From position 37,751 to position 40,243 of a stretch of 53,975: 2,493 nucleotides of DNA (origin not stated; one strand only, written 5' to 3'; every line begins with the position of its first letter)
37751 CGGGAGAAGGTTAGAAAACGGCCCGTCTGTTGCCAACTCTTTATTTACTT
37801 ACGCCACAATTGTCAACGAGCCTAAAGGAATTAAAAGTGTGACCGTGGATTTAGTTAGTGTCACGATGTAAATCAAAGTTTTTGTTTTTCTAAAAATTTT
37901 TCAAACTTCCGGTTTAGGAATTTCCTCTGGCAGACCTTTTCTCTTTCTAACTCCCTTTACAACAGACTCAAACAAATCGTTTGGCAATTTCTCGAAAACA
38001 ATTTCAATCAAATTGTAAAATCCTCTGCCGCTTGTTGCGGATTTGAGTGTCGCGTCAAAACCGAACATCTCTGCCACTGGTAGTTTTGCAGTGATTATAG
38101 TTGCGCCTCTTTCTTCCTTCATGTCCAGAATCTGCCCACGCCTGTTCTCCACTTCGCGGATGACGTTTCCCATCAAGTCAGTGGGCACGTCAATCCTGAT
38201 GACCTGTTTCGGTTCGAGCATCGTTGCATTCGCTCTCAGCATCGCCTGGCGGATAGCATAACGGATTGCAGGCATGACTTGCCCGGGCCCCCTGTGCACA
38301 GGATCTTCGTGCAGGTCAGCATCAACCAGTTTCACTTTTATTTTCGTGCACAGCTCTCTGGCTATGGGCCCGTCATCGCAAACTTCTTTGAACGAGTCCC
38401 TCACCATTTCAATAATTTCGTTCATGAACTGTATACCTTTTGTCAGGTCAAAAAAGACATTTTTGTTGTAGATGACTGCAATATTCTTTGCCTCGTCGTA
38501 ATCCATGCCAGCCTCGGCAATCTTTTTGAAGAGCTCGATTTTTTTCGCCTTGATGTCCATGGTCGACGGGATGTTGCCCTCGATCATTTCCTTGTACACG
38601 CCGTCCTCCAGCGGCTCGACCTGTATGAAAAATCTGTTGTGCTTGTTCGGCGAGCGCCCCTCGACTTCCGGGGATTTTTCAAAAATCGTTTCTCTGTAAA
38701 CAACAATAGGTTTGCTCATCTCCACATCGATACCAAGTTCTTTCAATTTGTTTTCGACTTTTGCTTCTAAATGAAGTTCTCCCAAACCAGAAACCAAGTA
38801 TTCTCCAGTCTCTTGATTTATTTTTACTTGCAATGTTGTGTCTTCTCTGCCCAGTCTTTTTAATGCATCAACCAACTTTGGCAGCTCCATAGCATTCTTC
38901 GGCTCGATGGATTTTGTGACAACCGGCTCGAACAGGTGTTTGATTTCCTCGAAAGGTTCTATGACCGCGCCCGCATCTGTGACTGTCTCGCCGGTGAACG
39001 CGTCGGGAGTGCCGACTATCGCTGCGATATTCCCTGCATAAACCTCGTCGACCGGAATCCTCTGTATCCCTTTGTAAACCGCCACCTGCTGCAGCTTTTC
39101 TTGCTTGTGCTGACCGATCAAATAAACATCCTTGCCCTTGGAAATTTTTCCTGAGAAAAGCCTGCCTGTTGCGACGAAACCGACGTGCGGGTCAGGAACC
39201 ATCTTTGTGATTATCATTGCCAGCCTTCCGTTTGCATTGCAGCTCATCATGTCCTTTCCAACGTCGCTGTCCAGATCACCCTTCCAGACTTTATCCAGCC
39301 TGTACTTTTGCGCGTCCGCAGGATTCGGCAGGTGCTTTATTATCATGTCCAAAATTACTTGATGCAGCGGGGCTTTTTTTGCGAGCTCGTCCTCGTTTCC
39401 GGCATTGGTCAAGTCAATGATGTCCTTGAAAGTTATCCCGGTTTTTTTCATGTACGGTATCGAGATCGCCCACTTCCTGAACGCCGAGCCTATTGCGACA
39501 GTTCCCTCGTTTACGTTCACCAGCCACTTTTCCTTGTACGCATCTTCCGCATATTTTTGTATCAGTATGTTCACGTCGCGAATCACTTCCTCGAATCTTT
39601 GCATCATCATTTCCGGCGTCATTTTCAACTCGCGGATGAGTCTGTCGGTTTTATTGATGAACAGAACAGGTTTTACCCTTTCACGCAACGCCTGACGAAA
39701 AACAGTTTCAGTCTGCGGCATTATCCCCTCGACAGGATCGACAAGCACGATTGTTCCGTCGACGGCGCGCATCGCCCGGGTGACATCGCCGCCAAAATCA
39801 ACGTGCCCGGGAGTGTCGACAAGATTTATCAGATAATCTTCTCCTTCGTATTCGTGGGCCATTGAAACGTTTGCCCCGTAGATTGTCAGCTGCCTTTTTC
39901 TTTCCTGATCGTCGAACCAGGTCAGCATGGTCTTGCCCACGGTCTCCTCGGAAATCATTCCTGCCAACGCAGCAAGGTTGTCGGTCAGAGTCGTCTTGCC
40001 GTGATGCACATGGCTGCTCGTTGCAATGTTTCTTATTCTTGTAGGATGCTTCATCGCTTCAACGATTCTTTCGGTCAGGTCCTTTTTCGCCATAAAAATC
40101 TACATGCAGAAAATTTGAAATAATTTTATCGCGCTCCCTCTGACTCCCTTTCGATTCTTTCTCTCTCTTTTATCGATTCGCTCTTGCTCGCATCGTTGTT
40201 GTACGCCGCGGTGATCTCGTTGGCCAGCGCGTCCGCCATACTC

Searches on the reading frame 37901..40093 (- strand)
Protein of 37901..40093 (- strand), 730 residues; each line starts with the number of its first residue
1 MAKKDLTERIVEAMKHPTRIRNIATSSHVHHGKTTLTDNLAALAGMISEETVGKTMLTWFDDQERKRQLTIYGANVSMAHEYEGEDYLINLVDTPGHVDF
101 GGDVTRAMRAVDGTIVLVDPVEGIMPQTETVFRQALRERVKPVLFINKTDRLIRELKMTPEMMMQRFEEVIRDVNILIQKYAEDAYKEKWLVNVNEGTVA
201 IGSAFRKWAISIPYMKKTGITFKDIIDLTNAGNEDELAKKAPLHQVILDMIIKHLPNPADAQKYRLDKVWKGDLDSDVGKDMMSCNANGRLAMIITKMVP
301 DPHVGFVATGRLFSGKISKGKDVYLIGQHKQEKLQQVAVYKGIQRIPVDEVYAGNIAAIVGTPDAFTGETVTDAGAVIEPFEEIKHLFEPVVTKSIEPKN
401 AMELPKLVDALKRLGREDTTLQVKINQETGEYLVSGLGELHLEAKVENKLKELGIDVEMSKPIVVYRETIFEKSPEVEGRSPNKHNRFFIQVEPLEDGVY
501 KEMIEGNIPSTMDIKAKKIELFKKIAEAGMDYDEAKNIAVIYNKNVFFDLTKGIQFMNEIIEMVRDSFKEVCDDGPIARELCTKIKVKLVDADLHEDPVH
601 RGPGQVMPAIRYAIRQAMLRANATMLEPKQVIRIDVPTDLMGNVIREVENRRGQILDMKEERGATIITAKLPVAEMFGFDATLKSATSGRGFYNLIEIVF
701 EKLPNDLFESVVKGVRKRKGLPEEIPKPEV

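Call 50: search_protein_families(library=pfam, proteins=[window:37901-40093:-], max_evalue=0.001)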
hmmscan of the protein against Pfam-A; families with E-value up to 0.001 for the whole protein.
window:37901-40093:- (730 aa): 6 families
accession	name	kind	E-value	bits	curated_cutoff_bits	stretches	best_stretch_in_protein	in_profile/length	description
PF00009.33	GTP_EFTU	-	3.3e-48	164.2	26.5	1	19-256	2-187/188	Elongation factor Tu GTP binding domain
PF03764.24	EFG_IV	-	4e-24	85.1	24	1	523-622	19-121/121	Elongation factor G, domain IV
PF00679.30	EFG_C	-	1.2e-21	77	27.9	1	625-709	2-87/89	Elongation factor G C-terminus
PF14492.12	EFG_III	-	3.4e-20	72.3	27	1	389-460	3-74/75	Elongation Factor G, domain III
PF03144.31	GTP_EFTU_D2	-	2.3e-13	50.8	30.3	1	305-372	1-73/73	Elongation factor Tu domain 2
PF22042.2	EF-G_D2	-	1.4e-11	44.7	27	1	292-373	3-83/84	Elongation factor G domain 2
